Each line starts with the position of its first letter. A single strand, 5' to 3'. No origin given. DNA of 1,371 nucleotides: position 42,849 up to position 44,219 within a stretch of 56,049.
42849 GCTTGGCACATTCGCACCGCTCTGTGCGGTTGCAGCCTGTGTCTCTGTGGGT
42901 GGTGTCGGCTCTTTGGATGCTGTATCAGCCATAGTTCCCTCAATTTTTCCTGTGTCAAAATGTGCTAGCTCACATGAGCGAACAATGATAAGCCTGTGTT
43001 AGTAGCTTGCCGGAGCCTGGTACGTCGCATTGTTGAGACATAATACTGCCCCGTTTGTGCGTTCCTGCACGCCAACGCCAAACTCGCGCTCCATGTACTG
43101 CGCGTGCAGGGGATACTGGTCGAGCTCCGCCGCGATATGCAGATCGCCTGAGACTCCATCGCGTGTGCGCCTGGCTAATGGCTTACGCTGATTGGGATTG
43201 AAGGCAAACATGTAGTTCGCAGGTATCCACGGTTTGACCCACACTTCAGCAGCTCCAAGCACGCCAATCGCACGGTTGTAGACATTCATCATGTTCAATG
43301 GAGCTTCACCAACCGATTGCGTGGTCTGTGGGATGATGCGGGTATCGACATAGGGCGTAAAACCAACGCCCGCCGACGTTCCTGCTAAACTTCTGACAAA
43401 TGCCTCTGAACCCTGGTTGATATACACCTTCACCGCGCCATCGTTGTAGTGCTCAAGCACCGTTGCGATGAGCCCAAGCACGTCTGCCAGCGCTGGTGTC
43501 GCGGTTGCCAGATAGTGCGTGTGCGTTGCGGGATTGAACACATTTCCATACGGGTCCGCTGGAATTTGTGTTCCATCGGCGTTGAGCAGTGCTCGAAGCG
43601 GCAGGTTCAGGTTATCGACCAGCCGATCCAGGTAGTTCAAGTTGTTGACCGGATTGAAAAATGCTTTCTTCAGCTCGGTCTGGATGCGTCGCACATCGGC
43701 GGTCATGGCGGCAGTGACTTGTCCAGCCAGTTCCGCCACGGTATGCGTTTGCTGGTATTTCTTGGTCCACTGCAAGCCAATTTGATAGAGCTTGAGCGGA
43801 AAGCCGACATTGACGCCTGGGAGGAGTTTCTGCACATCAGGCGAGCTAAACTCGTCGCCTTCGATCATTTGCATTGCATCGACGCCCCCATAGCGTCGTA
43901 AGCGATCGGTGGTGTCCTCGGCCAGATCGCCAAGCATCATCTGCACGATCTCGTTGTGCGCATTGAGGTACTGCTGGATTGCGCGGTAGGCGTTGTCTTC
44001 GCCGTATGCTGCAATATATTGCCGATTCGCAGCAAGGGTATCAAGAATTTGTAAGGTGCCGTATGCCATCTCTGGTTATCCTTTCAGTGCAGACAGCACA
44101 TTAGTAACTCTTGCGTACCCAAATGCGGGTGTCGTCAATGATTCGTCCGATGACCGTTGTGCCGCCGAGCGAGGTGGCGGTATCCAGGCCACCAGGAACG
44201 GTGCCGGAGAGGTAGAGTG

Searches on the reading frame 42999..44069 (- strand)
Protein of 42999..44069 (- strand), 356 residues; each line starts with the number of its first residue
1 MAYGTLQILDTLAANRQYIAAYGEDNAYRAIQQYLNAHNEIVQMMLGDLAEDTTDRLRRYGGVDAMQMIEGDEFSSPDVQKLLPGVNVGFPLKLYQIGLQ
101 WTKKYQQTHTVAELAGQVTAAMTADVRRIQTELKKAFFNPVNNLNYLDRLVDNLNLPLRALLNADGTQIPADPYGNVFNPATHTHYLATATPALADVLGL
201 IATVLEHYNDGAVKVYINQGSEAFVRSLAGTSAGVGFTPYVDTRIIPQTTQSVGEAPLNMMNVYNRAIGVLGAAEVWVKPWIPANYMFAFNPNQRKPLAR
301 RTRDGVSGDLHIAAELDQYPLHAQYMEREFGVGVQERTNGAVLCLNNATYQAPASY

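Call 98: find_encoding_contigs(protein=window:42999-44069:-, flank=10000, max_places=10)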
Protein window:42999-44069:- (356 aa): 2 contigs read that carry it; 2 places shown.
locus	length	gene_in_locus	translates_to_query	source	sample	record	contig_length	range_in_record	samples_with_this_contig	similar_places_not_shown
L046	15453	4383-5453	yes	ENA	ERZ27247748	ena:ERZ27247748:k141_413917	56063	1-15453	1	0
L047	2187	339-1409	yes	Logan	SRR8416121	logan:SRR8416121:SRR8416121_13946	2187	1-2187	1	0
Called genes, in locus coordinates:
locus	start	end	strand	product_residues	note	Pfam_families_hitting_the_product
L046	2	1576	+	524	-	?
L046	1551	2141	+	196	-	-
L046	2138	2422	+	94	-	-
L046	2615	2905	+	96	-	-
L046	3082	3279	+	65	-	-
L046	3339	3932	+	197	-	-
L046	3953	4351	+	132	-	-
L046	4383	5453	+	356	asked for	-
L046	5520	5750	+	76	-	-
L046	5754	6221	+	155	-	-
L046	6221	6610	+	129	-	-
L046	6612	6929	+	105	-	-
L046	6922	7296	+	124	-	-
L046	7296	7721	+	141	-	PF11367:Tail_completion_gp17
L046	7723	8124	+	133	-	PF06199:Phage_tail_2 (weak)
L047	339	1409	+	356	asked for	-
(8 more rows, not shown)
